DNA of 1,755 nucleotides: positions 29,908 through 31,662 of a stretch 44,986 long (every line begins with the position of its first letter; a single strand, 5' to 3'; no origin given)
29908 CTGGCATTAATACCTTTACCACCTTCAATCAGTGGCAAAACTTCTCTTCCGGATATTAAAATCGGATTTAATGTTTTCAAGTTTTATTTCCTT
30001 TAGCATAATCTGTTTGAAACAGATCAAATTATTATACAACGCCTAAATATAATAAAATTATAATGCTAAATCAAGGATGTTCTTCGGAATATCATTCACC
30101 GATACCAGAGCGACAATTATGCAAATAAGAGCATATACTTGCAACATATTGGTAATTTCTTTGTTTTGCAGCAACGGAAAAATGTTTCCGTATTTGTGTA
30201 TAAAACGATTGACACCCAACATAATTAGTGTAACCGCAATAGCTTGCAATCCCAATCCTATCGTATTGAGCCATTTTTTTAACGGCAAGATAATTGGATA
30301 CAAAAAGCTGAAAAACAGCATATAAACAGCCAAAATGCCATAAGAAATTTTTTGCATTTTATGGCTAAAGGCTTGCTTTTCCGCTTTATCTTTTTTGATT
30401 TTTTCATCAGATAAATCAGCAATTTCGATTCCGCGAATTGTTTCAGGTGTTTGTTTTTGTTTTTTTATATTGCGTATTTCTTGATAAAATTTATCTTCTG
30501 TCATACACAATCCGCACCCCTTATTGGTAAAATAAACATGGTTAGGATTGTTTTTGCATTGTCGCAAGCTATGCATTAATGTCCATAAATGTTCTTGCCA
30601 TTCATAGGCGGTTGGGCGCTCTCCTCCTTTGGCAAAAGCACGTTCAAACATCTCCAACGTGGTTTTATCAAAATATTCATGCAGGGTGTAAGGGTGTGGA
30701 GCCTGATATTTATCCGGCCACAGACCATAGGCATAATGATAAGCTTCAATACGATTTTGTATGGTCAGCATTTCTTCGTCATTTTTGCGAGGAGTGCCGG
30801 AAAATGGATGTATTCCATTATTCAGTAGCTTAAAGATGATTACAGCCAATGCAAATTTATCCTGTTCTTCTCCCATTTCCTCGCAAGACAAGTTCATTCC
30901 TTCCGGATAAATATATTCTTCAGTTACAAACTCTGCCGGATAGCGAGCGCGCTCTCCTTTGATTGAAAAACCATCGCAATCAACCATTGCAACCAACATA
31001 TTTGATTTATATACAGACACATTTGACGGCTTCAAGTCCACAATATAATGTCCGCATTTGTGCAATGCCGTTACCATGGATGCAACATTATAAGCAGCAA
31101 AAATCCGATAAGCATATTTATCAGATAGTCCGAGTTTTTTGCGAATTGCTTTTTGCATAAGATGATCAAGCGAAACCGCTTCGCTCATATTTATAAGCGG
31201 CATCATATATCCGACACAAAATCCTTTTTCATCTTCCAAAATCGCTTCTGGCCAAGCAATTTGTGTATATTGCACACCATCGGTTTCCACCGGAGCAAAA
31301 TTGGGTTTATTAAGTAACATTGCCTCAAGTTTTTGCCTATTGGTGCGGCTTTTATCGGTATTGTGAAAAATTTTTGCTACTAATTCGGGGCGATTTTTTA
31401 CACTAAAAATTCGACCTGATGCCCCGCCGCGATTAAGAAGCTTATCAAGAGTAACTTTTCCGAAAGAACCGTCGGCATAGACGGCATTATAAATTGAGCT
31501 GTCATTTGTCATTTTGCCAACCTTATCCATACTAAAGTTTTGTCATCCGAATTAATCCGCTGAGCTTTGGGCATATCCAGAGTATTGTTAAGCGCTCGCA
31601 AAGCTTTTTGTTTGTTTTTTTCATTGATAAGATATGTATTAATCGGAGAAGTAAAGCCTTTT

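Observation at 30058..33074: Tightly coupled lipoprotein / vWA-MIDAS / PP2C phosphatase / membrane kinase operon (TerY-P-type triad of unknown function)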

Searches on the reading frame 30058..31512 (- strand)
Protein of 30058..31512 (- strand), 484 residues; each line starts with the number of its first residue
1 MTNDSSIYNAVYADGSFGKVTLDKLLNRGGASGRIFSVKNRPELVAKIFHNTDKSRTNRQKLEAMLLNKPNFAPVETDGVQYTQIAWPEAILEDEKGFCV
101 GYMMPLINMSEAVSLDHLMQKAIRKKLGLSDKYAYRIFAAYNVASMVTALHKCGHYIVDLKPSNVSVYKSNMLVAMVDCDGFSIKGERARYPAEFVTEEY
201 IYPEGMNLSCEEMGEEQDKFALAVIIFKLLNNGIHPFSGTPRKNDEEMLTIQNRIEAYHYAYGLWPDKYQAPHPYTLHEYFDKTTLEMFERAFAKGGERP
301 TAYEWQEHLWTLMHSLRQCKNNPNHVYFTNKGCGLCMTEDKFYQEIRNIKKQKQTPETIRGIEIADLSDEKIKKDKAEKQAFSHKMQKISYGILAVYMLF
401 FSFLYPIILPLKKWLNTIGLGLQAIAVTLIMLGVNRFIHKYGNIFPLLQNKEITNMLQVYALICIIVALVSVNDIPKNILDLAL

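Call 3: search_protein_families(library=pfam, proteins=[window:30058-31512:-], max_evalue=0.1)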
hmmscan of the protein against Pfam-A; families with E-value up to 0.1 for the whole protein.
window:30058-31512:- (484 aa): 2 families
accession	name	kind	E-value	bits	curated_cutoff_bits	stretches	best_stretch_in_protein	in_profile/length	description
PF00069.31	Pkinase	-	2.6e-11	43.9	31.7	1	114-310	81-262/263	Protein kinase domain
PF10348.14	DUF2427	-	0.033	14.4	23.8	1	382-470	10-97/105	Domain of unknown function (DUF2427)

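Call 4: search_protein_families(library=ncbifam, proteins=[window:30058-31512:-], max_evalue=0.1)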
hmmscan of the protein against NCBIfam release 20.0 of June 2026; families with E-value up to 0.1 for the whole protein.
window:30058-31512:- (484 aa): 4 families
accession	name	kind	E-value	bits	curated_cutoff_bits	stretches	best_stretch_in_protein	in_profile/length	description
NF038150.1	lanthi_synth_IV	equivalog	9.3e-08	30.8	650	1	114-242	279-401/851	class IV lanthionine synthetase LanL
NF038151.1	lanthi_synth_III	equivalog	0.00018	20.1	575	1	141-252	343-445/833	class III lanthionine synthetase LanKC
NF058632.1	SerThrKinPrkT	equivalog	0.023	13.7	280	0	146-231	129-209/322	serine/threonine protein kinase PrkT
TIGR03527.1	selenium_YedF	equivalog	0.082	12.7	110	0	313-352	111-150/194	sulfurtransferase-like selenium metabolism protein YedF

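Call 5: search_protein_families(library=padloc, proteins=[window:30058-31512:-], max_evalue=0.1)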
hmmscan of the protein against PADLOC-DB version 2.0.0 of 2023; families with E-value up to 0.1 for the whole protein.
window:30058-31512:- (484 aa): 6 families
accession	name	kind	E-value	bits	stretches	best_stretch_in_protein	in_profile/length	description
PDLC04047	PD-T4-6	-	8.4e-06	23.1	1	119-241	98-216/327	-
PDLC04053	PD-T4-6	-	1.1e-05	23.1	1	118-241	95-215/311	-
PDLC04042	PD-T4-6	-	0.00015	19.6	1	67-242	66-217/292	-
PDLC04054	PD-T4-6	-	0.00022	18.8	1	120-242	99-218/347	-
PDLC03921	MkoA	-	0.00059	15.6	1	136-235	589-678/1607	-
PDLC04039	PD-T4-6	-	0.00065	16.8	1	17-240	13-218/458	-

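Call 9: find_homologous_proteins(query=window:30058-31512:-, max_evalue=0.00001)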
Query window:30058-31512:- (484 aa): 591 proteins with E <= 0.00001 among 6380 candidates; the best 120 are listed.
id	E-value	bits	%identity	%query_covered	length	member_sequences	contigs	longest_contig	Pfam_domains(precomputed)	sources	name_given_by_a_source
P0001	2.8e-297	1004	89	100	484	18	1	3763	PF00069.32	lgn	-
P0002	1.6e-296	1002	88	100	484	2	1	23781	PF00069.32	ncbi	-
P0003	2.2e-295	998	88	100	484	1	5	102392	PF00069.32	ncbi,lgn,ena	-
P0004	3.1e-295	997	88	100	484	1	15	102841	PF00069.32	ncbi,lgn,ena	-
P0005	1.1e-294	996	88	100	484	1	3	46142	PF00069.32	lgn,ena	-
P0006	1.1e-294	996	88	100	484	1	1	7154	PF00069.32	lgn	-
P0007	1.6e-294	995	88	100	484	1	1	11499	PF00069.32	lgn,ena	-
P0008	7.2e-292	986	88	100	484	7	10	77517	PF00069.32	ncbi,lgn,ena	-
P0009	1.9e-283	959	84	100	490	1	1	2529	PF00069.32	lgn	-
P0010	6.3e-271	917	80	100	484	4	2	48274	PF00069.32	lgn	-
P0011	3.1e-265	898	78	99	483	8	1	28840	PF00069.32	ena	-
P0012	1.7e-264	896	78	98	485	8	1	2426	PF00069.32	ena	-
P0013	1.4e-263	893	77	99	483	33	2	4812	PF00069.32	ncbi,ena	-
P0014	6.8e-263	891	78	98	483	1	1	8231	PF00069.32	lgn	-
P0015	1.8e-259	879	77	99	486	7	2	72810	PF00069.32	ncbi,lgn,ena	-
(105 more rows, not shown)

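Call 18: find_related_loci(query=window:30058-31512:-, collection=genome_contigs, flank=8000)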
Query window:30058-31512:- (484 aa) in genome_contigs; peptide patterns used: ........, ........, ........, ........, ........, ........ (x = any residue, [..] = any of these).
135 stretches matched a pattern; 114 encode a relative of the query (tblastn E <= 1e-3); the best 80 are kept; 80 distinct loci.
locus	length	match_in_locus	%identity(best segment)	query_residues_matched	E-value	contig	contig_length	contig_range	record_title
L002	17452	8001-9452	92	1-484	0e+0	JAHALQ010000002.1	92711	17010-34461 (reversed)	MAG: Proteobacteria bacterium isolate L3_072_000M1_dasL3_072_000M1_concoct_80 L3_072_000M1_scaffold_121, whole genome sh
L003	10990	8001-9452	88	1-484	0e+0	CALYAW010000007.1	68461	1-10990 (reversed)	MAG: uncultured Alphaproteobacteria bacterium isolate BRZ_DM__bin108 genome assembly, contig: BRZ_DM__NODE_631_length_68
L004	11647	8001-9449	90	1-483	0e+0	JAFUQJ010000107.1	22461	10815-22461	MAG: Alphaproteobacteria bacterium isolate RGIG4730 Roe_deer_Rectum.Co__c1704019, whole genome shotgun sequence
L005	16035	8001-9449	88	1-483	0e+0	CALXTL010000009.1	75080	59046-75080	MAG: uncultured Alphaproteobacteria bacterium isolate BRZ_KN__bin99 genome assembly, contig: BRZ_KN__NODE_359_length_750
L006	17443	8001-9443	79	3-483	0e+0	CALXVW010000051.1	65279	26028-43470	MAG: uncultured Alphaproteobacteria bacterium isolate E40__bin9 genome assembly, contig: E40__k127_3051051, whole genome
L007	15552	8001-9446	77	2-483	0e+0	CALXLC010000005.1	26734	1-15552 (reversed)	MAG: uncultured Alphaproteobacteria bacterium isolate E27__bin196 genome assembly, contig: E27__k127_6308628, whole geno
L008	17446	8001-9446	77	1-483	0e+0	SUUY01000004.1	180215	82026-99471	MAG: Alphaproteobacteria bacterium isolate SIG58 NODE_1372_length_180215_cov_11.433621, whole genome shotgun sequence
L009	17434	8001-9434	77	6-482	0e+0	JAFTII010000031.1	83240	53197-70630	MAG: Alphaproteobacteria bacterium isolate RGIG3845 Roe_deer_Cecum-1__c624308, whole genome shotgun sequence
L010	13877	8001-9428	78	8-483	0e+0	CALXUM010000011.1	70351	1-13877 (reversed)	MAG: uncultured Alphaproteobacteria bacterium isolate BRZ_CT__bin98 genome assembly, contig: BRZ_CT__NODE_657_length_703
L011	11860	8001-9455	76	1-483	0e+0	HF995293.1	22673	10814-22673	Proteobacteria bacterium CAG:495 genomic scaffold, scf84, whole genome shotgun sequence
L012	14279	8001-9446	76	2-483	0e+0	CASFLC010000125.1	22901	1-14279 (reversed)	uncultured proteobacterium isolate SI.A99.metabat-bins.196 genome assembly, contig: SI.A99.metabat-bins.196.fa_k141_3740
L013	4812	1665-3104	78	4-483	0e+0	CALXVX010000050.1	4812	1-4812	MAG: uncultured Alphaproteobacteria bacterium isolate E21__bin46 genome assembly, contig: E21__k127_4349484, whole genom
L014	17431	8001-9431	76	8-484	0e+0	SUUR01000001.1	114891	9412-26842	MAG: Alphaproteobacteria bacterium isolate SIG51 NODE_3904_length_114891_cov_3.945044, whole genome shotgun sequence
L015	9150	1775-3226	74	1-483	0e+0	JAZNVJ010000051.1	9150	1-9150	MAG: Alphaproteobacteria bacterium isolate T1900044790_TS20190256.MAGScoT_cleanbin_000026 SGB_2645_k141_1101236, whole g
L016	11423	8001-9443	74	3-483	0e+0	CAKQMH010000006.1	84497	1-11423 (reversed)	MAG: uncultured Alphaproteobacteria bacterium isolate REFINED_METABAT215_TOP10_CONTIGS_1500_ASSEMBLY_K77_MERGED__Hadza_M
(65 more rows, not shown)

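Call 45: predict_structure(alignment_id=A1)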
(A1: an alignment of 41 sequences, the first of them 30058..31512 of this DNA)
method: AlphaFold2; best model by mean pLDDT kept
length: 484 residues; sequences in the alignment: 41
mean_pLDDT: 69.7   pTM: 0.56
mean pLDDT of the five models: 69.7, 63.0, 60.2, 54.9, 53.2
residues with pLDDT >= 90: 31; 70-90: 254; 50-70: 129; < 50: 70
segments of 3 or more residues with pLDDT < 50: 1-4, 193-206, 233-242, 247-279, 482-484
pLDDT, mean of each block of 10 residues (from residue 1): 69 89 81 83 88 80 81 78 84 89 83 70 58 70 84 71 74 70 65 41 46 68 73 40 49 41 37 42 73 70 90 80 69 60 58 55 56 68 76 84 80 74 81 84 76 83 80 58 43
secondary structure, 60 per line:
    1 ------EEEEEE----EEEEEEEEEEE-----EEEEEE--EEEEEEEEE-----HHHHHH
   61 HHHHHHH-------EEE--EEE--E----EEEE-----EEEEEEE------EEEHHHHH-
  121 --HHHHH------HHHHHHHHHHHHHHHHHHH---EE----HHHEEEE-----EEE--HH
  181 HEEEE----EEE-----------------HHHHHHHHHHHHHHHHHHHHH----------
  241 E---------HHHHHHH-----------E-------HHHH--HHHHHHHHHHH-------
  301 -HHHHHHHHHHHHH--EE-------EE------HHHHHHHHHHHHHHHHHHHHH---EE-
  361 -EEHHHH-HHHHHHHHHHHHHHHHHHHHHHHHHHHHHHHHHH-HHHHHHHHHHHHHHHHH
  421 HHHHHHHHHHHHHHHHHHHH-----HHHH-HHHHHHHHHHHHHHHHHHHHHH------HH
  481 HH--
elements in order: E7-12 E17-27 E33-38 E41-49 H55-67 E75-77 E80-82 E90-93 E99-105 E112-114 H115-119 H123-127 H134-152 E165-168 E174-176 E182-185 E190-192 H210-230 H251-257 H277-280 H283-293 H302-314 H334-354 H364-367 H369-402 H404-440 H446-449 H451-472 H479-482

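Call 50: search_protein_representatives(protein=window:30058-31512:-)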
Query: 484 residues. Proteins with E-value up to 0.001 (for the whole library): 7051; up to 1e-10: 5344; up to 1e-30: 675. The best 150 are listed.
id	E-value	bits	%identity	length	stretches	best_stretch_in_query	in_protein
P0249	5.5e-189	645.4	57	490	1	6-479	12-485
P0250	5.9e-135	467.2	60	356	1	8-350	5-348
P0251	5.2e-118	411.3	84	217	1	4-216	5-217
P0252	1.6e-90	320.7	55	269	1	213-477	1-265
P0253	1.9e-90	320.4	45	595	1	11-354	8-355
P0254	9.4e-90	318.2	57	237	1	248-483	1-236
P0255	2.2e-88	313.6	68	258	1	225-413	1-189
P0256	1.2e-83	298.1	42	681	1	11-352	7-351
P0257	1.7e-83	297.5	43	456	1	13-350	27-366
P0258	1.2e-82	294.7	44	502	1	13-341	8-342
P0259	1.7e-82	294.2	42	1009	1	11-342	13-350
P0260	1.9e-81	290.8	42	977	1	14-342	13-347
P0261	2.0e-81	290.7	42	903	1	14-360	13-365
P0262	4.7e-81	289.5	43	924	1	21-353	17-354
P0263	2.0e-80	287.4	41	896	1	13-340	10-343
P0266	3.9e-78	279.8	43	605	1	10-340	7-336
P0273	1.3e-76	274.8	37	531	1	28-438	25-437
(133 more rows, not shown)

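Call 52: fold_search(model_id=the predicted structure, library=pdb)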
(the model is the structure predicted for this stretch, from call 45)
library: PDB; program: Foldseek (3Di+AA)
matches with E <= 10: 2000; with E <= 0.001: 1824
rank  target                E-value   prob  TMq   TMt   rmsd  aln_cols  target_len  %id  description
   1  3ort                  1.7e-08  1.00  0.37  0.60   7.1       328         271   17  Mycobacterium tuberculosis PknB kinase domain L33D mutant (crystal form 6) (released 2010-12-15)
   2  4x3f_A                5.0e-08  1.00  0.36  0.58   6.4       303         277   17  Crystal structure of the intracellular domain of the M. tuberculosis Ser/Thr kinase PknA (released 2015-01-21)
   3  3f69_A                5.2e-08  1.00  0.37  0.61   6.3       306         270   17  Crystal structure of the Mycobacterium tuberculosis PknB mutant kinase domain in complex with KT5720 (released 2008-12-02)
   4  3orl                  6.2e-08  1.00  0.35  0.58   7.1       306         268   16  Mycobacterium tuberculosis PknB kinase domain L33D mutant (crystal form 3) (released 2010-12-15)
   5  6i2p_A                8.6e-08  1.00  0.39  0.64   6.3       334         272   17  Crystal structure of the Mycobacterium tuberculosis PknB kinase domain (L33E mutant) in complex with its substrate Gar (released 2019-05-22)
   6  6b2p                  1.1e-07  1.00  0.38  0.66   5.5       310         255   16  Dual Inhibition of the Essential Protein Kinases A and B in Mycobacterium tuberculosis (released 2018-02-14)
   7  6i2p_B                1.1e-07  1.00  0.38  0.62   6.2       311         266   17  Crystal structure of the Mycobacterium tuberculosis PknB kinase domain (L33E mutant) in complex with its substrate Gar (released 2019-05-22)
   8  4x3f_C                1.4e-07  1.00  0.37  0.61   7.0       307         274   17  Crystal structure of the intracellular domain of the M. tuberculosis Ser/Thr kinase PknA (released 2015-01-21)
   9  4ow8                  1.6e-07  1.00  0.37  0.61   6.3       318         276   15  Crystal structure of kinase domain of PknA from Mtb (released 2015-02-04)
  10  3ork                  1.7e-07  1.00  0.37  0.59   6.9       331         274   16  Mycobacterium tuberculosis PknB kinase domain L33D mutant (crystal form 2) (released 2010-12-15)
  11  5u94                  2.2e-07  1.00  0.39  0.66   5.8       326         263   17  Crystal structure of the Mycobacterium tuberculosis PASTA kinase PknB in complex with the potential theraputic kinase in (released 2017-12-20)
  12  8xrr                  2.4e-07  1.00  0.39  0.59   6.1       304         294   15  A complex structure of PDGFRA with an inhibitor RH140 (released 2025-01-15)
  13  3oro                  2.6e-07  1.00  0.37  0.59   6.8       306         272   18  Mycobacterium tuberculosis PknB kinase domain L33D mutant (crystal form 4) (released 2010-12-15)
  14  5x02                  2.6e-07  1.00  0.37  0.55  10.2       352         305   12  Crystal structure of the FLT3 kinase domain bound to the inhibitor FF-10101 (released 2018-01-24)
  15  6v2w_A                2.7e-07  1.00  0.38  0.63   6.5       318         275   14  Crystal structure of the BRAF:MEK1 kinases in complex with AMPPNP (released 2020-12-02)
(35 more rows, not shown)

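Call 68: search_dna_similar(query=window:30058-31512:-, collection=phages, mode=protein, max_rows=10)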
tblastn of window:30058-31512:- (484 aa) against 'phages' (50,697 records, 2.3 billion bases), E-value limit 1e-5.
Records with a match: 1; places in all: 1; records where one place covers at least 80% of the query: 1.
Best place of each record, by identity: <60% 1.
By first word of the organism name: Bacteriophage 1.
By host as written in the record: - 1.
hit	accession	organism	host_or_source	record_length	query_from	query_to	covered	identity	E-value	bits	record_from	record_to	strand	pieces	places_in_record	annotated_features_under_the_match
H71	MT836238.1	Bacteriophage sp.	human fecal samples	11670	1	483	100%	56.0%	0e+0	598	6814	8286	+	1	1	record has no annotation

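Call 83: find_encoding_contigs(protein=P0253, flank=5000, max_places=3)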
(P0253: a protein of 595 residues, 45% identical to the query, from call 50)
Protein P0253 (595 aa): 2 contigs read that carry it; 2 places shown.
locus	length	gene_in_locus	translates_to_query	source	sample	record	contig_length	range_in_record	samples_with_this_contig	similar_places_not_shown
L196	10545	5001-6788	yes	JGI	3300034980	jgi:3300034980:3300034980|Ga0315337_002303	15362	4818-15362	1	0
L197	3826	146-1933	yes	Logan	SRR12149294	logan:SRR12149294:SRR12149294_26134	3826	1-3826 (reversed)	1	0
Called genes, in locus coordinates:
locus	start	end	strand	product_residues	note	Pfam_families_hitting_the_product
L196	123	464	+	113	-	-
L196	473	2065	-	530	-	PF01019:G_glu_transpept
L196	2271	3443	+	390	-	PF23500:DUF7133, PF22807:TrAA12, PF07995:GSDH, PF22807:TrAA12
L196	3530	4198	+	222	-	PF00092:VWA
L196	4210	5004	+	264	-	PF13672:PP2C_2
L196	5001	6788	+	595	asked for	PF00069:Pkinase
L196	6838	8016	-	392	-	PF01321:Creatinase_N, PF00557:Peptidase_M24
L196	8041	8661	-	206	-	PF07687:M20_dimer, PF01546:Peptidase_M20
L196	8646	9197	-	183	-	PF01546:Peptidase_M20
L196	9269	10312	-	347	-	PF05721:PhyH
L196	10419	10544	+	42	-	?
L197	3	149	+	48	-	?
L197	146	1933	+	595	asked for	PF00069:Pkinase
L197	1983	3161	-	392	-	PF01321:Creatinase_N, PF00557:Peptidase_M24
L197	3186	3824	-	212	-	?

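Call 84: find_encoding_contigs(protein=P0249, flank=5000, max_places=3)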
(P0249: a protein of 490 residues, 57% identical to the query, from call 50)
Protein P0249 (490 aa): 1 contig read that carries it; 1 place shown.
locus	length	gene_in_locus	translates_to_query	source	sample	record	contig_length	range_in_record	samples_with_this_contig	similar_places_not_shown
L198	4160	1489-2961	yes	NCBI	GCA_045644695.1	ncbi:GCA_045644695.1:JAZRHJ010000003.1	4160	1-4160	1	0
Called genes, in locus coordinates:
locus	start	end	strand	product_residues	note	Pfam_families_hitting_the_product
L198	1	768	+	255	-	?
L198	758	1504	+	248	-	PF13672:PP2C_2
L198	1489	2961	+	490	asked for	PF00069:Pkinase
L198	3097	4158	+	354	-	?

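Call 85: find_encoding_contigs(protein=P0266, flank=4000, max_places=2)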
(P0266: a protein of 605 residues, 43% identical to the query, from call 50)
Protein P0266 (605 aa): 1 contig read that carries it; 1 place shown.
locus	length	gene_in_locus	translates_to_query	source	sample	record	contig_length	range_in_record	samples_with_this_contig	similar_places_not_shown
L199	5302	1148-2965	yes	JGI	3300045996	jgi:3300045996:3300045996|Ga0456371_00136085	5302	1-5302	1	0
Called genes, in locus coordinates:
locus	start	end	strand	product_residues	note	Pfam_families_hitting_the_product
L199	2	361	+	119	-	?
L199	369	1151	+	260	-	PF13672:PP2C_2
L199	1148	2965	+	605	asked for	-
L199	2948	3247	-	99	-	-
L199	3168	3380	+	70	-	-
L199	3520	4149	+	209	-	PF02469:Fasciclin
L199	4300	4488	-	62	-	PF05354:Phage_attach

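Call 86: find_encoding_contigs(protein=P0273, flank=4000, max_places=2)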
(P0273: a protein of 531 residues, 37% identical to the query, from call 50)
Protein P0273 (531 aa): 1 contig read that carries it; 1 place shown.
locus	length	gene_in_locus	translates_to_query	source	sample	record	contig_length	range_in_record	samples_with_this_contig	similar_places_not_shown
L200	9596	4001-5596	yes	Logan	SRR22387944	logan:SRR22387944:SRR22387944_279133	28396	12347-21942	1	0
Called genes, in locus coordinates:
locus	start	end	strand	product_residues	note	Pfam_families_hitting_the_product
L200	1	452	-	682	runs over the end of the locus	PF14284:PcfJ (weak)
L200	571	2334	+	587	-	PF00656:Peptidase_C14, PF03781:FGE-sulfatase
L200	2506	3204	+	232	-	PF00092:VWA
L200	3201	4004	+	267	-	PF13672:PP2C_2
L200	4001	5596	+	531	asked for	PF00069:Pkinase (weak)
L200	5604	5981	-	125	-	PF03703:bPH_2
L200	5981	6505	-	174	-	PF05359:DUF748 (faint), PF00691:OmpA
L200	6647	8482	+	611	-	PF00656:Peptidase_C14, PF13428:TPR_14 (faint), PF13432:TPR_16 (weak), PF13174:TPR_6 (weak)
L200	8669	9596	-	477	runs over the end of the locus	PF14326:DUF4384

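Call 87: find_encoding_contigs(protein=P0257, flank=4000, max_places=2)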
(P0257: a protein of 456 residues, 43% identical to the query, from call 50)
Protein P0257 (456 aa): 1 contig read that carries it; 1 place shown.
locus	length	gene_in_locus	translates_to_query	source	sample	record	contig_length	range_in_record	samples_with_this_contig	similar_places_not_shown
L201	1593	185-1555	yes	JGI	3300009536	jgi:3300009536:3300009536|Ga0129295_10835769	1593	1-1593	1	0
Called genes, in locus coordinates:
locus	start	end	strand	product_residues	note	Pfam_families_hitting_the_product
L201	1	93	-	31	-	?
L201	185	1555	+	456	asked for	PF00069:Pkinase (weak)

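Call 88: find_encoding_contigs(protein=P0258, flank=4000, max_places=2)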
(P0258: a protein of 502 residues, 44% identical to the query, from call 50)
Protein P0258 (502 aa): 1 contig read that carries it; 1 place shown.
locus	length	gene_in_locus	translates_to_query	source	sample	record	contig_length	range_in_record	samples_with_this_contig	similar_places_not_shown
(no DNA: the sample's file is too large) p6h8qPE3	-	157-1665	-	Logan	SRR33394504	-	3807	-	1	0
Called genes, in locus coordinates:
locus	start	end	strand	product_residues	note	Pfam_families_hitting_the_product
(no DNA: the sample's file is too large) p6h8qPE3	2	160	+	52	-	?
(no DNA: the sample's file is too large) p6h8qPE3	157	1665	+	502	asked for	PF00069:Pkinase (weak)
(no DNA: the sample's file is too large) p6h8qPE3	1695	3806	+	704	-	?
